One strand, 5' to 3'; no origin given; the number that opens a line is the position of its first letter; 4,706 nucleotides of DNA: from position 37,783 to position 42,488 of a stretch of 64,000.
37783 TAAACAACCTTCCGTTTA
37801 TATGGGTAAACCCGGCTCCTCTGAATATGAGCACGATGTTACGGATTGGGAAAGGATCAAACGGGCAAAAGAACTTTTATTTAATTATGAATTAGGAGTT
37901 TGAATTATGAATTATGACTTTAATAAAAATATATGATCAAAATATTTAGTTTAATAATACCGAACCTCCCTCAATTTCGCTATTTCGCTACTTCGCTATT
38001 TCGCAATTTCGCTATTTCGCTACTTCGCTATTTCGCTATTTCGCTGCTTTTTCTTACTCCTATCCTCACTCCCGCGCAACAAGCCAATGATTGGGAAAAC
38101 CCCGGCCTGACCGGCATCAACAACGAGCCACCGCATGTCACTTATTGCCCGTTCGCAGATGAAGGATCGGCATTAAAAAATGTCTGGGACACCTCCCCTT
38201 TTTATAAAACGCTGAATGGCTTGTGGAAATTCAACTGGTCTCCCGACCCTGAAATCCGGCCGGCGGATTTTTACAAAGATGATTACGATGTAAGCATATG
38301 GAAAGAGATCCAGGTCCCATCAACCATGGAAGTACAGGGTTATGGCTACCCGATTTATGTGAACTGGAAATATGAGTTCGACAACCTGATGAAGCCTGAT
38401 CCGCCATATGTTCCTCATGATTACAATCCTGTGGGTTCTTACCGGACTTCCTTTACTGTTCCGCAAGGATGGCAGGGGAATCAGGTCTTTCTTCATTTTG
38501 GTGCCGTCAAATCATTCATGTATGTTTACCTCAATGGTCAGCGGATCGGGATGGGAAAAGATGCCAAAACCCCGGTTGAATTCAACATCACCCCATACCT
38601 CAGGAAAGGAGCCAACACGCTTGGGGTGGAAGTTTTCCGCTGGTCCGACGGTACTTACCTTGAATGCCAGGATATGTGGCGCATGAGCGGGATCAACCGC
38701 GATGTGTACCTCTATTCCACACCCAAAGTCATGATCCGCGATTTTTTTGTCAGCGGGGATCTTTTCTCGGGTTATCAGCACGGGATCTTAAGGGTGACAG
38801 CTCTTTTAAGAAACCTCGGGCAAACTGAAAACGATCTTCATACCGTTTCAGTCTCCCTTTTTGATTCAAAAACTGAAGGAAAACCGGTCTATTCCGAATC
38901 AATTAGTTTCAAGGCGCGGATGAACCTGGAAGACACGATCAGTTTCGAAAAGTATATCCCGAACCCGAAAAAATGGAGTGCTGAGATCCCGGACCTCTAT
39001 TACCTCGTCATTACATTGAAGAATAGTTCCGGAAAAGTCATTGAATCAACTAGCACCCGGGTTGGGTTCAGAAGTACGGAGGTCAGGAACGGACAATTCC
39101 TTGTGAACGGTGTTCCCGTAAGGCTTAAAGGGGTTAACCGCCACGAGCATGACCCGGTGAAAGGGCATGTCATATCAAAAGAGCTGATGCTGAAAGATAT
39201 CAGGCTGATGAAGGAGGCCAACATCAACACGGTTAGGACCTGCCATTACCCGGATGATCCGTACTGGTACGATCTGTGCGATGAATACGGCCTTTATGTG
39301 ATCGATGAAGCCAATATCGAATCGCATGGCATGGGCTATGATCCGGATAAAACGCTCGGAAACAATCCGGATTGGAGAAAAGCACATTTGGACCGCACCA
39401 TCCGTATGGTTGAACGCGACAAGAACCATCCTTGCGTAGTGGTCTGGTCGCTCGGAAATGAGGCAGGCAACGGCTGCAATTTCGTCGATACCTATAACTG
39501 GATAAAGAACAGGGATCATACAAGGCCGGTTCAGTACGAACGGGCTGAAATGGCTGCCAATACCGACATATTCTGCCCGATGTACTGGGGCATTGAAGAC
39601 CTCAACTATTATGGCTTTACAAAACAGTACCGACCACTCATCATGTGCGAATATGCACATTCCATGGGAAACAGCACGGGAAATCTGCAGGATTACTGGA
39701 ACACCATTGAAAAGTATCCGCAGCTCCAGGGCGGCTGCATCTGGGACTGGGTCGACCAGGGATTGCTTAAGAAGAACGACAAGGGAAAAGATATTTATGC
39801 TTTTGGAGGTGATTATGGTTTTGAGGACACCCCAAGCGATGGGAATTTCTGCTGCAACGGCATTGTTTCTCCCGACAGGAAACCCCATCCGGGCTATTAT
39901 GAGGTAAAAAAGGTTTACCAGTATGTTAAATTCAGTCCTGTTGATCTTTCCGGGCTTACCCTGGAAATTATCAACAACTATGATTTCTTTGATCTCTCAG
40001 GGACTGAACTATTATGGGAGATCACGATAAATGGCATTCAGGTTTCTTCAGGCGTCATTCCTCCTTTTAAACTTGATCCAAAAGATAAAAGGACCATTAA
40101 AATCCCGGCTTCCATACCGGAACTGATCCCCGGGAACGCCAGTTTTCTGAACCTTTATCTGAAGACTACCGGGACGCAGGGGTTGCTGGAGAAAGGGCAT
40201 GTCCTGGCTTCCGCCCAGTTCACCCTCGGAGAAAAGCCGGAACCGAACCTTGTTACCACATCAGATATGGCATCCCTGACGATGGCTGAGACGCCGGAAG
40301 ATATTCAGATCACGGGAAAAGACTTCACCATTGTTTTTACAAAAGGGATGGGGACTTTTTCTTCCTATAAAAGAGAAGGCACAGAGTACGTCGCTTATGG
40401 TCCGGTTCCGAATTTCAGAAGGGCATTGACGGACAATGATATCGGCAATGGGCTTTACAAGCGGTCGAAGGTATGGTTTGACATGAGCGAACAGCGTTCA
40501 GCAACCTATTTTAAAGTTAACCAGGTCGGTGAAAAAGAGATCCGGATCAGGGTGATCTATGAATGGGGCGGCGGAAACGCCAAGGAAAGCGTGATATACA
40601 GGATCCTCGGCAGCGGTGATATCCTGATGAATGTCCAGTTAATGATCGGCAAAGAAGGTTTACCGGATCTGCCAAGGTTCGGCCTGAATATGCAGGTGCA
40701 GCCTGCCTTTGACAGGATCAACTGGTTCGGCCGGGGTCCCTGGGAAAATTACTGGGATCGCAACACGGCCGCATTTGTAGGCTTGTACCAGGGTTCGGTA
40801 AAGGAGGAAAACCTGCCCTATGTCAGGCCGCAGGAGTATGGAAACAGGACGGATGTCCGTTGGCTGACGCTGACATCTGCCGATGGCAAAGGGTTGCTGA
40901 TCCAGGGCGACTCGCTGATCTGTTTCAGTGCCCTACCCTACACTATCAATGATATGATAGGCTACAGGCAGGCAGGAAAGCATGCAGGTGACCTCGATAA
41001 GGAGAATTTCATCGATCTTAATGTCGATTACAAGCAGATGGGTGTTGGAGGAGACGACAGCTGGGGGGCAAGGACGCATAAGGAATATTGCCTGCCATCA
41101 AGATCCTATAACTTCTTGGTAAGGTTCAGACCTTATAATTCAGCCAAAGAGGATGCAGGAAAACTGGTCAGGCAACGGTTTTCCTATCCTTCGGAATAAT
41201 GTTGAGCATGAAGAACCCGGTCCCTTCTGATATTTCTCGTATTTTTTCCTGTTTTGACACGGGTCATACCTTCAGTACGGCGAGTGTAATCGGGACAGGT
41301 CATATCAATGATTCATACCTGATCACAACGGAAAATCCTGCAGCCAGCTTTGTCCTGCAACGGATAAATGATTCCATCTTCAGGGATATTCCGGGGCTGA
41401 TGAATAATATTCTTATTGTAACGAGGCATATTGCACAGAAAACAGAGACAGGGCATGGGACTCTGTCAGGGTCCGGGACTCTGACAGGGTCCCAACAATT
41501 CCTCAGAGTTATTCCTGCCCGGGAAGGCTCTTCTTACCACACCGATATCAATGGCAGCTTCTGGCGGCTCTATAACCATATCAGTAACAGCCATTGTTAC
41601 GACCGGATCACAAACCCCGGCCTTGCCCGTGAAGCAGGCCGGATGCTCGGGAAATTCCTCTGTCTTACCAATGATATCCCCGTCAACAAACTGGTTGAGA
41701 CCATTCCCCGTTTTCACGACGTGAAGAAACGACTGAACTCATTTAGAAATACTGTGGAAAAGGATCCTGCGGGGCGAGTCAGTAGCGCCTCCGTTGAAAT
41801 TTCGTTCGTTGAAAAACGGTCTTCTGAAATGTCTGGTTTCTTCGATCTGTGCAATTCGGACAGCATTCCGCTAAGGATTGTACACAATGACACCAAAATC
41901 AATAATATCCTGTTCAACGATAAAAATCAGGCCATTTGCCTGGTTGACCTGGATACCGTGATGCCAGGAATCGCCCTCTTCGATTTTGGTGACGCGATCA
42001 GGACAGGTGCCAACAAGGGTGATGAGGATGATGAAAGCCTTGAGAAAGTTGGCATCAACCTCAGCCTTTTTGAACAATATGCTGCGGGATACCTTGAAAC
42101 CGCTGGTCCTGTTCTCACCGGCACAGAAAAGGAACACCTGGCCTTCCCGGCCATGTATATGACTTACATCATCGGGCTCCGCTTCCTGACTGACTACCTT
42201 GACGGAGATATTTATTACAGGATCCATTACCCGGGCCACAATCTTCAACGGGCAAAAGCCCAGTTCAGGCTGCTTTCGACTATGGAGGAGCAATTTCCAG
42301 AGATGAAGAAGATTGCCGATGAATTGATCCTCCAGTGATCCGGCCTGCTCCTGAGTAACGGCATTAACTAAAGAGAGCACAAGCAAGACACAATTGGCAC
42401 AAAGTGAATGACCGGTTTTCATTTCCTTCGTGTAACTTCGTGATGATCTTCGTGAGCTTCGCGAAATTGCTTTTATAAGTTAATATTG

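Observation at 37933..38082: An octamer tandem array is translated as the N-terminus of the GH2 beta-galactosidase, giving a possible frame-dependent on/off switch or repeat-derived leader peptide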

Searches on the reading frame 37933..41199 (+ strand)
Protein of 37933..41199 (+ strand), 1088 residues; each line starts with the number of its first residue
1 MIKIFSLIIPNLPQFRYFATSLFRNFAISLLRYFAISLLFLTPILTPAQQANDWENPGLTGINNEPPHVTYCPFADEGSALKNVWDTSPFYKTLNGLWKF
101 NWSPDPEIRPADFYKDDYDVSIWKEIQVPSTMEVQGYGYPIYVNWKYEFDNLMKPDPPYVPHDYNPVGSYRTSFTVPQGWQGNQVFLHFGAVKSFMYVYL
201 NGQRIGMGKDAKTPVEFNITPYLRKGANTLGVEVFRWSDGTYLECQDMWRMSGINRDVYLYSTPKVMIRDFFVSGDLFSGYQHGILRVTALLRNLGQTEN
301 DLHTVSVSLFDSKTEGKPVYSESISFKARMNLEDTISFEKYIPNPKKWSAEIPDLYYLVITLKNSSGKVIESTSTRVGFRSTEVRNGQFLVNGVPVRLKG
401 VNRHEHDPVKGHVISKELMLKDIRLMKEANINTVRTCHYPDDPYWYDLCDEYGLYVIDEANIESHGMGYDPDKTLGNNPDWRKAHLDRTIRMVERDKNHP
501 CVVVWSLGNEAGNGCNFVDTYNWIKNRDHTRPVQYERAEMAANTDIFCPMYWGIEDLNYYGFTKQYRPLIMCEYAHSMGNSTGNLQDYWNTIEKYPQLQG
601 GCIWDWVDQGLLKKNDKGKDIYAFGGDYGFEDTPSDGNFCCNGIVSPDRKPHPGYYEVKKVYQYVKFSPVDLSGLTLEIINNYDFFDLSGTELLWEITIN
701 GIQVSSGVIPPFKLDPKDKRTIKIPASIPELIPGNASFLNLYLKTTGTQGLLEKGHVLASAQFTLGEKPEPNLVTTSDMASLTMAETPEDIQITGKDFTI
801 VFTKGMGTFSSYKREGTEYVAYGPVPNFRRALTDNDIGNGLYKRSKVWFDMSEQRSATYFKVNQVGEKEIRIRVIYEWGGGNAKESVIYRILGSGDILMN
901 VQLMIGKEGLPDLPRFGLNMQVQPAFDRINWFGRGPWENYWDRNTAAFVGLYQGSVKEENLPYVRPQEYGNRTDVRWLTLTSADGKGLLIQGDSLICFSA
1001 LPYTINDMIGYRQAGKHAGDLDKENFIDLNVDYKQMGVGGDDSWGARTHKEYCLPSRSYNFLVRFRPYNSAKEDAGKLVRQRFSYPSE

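Call 26: search_protein_families(library=pfam, proteins=[window:37933-41199:+], max_evalue=0.00001)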
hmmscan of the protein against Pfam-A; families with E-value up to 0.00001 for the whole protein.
window:37933-41199:+ (1088 aa): 6 families
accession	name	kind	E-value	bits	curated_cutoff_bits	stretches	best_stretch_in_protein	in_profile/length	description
PF02836.23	Glyco_hydro_2_C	-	3.5e-100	335.5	21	1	383-667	2-302/302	Glycosyl hydrolases family 2, TIM barrel domain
PF02929.23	Bgal_small_N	-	3.4e-68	230.5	25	1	794-1063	1-246/248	Beta galactosidase small chain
PF02837.24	Glyco_hydro_2_N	-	4.6e-38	131.2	28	1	92-264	2-169/169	Glycosyl hydrolases family 2, sugar binding domain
PF16353.11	LacZ_4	-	6.8e-15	55.6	27.3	1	677-765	1-86/87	Beta-galactosidase, domain 4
PF00703.27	Glyco_hydro_2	-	1.5e-13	51.9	23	1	267-380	2-109/109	Glycosyl hydrolases family 2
PF22666.2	Glyco_hydro_2_N2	-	4.6e-08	33.7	27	1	169-234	51-117/167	Glycosyl hydrolase 2 galactose-binding domain-like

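Call 54: search_solved_structures(query=window:38077-41196:+, max_evalue=1e-50, show_alignments=0)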
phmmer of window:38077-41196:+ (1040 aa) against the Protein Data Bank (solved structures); distinct sequences matched with E-value up to 1e-50: 47.
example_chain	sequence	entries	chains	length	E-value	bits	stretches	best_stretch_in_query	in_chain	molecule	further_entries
6sd0_A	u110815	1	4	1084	2.2e-266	889.8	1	5-1018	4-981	Beta-galactosidase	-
6s6z_A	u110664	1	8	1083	2.8e-266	889.5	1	5-1018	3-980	Beta-galactosidase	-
3dec_A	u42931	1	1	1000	1.4e-238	797.8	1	3-1014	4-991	Beta-galactosidase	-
3bga_A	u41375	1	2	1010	2.8e-232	776.9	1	4-1019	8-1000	Beta-galactosidase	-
3muy_1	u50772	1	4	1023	1.9e-192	645.1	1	2-1013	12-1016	Beta-D-galactosidase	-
3muz_1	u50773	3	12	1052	2.1e-192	644.9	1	2-1013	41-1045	Beta-galactosidase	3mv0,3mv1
6cvm_A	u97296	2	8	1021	2.9e-192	644.4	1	2-1013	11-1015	Beta-galactosidase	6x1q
9y45_A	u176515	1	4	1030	3e-192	644.4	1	2-1014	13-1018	Beta-galactosidase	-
8bk7_A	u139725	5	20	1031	3.4e-192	644.2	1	2-1014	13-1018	Beta-galactosidase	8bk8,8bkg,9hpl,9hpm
1f4a_A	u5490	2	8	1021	3.7e-192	644.1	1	2-1013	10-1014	BETA-GALACTOSIDASE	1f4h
5a1a_A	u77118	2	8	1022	3.7e-192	644.1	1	2-1013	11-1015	BETA-GALACTOSIDASE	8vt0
1dp0_A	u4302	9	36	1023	3.7e-192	644.1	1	2-1013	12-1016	BETA-GALACTOSIDASE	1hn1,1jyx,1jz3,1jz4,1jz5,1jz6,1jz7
1jz2_A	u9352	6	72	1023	3.7e-192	644.1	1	2-1013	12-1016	Beta-Galactosidase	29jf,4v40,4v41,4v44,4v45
3j7h_A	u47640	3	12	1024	3.7e-192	644.1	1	2-1013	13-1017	Beta-galactosidase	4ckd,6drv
9wln_A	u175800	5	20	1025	3.7e-192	644.1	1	2-1013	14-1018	Beta-galactosidase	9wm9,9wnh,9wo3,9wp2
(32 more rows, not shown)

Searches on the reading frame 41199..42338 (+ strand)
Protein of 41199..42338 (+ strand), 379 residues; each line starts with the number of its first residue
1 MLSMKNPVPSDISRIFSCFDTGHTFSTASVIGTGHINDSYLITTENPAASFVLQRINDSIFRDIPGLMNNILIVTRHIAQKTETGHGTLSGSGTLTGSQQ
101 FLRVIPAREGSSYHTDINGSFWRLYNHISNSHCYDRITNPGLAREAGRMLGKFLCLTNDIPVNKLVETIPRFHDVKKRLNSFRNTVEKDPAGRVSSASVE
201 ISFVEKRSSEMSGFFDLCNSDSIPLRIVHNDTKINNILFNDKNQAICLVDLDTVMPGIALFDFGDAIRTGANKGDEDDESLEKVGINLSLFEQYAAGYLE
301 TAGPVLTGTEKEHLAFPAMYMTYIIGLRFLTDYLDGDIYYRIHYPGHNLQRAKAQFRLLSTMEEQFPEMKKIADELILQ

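Call 26: search_protein_families(library=pfam, proteins=[window:41199-42338:+], max_evalue=0.00001)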
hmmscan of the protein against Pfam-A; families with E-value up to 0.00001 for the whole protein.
window:41199-42338:+ (379 aa): 2 families
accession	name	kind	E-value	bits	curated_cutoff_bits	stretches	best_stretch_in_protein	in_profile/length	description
PF01636.29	APH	-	1.6e-12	48.2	23.2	1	29-278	3-222/239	Phosphotransferase enzyme family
PF01633.27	Choline_kinase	-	3.9e-06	26.8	29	1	135-254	81-191/300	Choline/ethanolamine kinase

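Call 53: find_encoding_contigs(protein=window:41199-42338:+, flank=4500, max_places=10)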
Protein window:41199-42338:+ (379 aa): 2 contigs read that carry it; 2 places shown.
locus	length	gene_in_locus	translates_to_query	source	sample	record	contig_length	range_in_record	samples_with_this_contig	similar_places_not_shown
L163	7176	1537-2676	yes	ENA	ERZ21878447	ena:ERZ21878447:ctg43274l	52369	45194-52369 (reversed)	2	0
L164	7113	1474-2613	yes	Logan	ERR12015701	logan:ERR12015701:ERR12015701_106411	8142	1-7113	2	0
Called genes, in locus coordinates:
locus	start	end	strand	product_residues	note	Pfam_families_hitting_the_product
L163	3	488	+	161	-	?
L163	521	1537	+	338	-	PF02929:Bgal_small_N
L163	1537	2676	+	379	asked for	PF01636:APH, PF01633:Choline_kinase (weak)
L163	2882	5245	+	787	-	PF02838:Glyco_hydro_20b, PF00728:Glyco_hydro_20, PF13290:CHB_HEX_C_1, PF13287:Fn3_assoc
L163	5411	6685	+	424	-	-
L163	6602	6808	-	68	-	-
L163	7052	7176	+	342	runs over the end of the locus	PF13354:Beta-lactamase2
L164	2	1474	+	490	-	?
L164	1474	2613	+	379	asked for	PF01636:APH, PF01633:Choline_kinase (weak)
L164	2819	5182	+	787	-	PF02838:Glyco_hydro_20b, PF00728:Glyco_hydro_20, PF13290:CHB_HEX_C_1, PF13287:Fn3_assoc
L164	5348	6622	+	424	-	-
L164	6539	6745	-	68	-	-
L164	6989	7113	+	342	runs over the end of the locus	PF13354:Beta-lactamase2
